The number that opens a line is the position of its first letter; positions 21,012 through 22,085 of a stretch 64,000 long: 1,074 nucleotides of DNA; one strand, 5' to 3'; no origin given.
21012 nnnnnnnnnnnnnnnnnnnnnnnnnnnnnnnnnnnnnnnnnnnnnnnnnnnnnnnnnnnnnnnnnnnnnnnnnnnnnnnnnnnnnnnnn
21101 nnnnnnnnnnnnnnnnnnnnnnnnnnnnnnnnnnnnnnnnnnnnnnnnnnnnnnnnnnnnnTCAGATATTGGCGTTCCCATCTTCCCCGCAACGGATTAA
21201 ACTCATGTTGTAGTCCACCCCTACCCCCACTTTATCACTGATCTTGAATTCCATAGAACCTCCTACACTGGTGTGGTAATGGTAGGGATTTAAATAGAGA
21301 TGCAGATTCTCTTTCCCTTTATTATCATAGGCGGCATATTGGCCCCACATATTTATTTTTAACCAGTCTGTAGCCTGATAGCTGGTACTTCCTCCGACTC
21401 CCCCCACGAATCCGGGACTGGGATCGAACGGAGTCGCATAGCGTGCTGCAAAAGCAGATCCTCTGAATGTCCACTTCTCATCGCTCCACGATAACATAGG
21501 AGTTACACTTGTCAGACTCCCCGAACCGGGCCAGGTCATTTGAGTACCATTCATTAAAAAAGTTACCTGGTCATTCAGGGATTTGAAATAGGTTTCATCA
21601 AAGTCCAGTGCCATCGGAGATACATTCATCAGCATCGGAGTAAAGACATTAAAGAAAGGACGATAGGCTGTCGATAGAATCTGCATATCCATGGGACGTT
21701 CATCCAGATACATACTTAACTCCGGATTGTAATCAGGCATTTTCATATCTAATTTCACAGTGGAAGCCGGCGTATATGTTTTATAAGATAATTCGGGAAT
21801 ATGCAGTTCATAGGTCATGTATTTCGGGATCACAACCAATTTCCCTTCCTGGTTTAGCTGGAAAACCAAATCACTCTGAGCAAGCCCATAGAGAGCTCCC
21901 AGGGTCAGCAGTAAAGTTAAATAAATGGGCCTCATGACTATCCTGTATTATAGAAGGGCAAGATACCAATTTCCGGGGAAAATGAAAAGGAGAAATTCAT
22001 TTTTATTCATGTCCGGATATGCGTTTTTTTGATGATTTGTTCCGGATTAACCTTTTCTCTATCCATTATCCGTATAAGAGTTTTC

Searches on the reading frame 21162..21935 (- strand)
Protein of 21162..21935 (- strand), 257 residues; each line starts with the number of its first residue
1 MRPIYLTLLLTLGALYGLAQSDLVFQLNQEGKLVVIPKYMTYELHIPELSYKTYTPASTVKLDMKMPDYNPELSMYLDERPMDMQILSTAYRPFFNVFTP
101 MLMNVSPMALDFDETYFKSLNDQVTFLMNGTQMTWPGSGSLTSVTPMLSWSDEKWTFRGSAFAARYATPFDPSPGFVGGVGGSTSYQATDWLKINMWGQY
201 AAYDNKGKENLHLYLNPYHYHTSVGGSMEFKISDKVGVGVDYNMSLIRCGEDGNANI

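Call 12: find_encoding_contigs(protein=window:21162-21935:-, flank=5000, max_places=10)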
Protein window:21162-21935:- (257 aa): 1 contig read that carries it; 1 place shown.
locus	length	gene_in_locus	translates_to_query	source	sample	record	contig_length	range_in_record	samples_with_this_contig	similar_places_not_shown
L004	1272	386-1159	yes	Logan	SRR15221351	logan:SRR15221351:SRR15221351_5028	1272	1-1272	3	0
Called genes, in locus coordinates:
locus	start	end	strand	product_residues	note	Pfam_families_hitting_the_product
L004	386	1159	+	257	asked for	-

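Call 115: search_protein_families(library=pfam, proteins=[window:21162-21935:-], max_evalue=0.001)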
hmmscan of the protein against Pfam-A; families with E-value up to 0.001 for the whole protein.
window:21162-21935:- (257 aa): 0 families
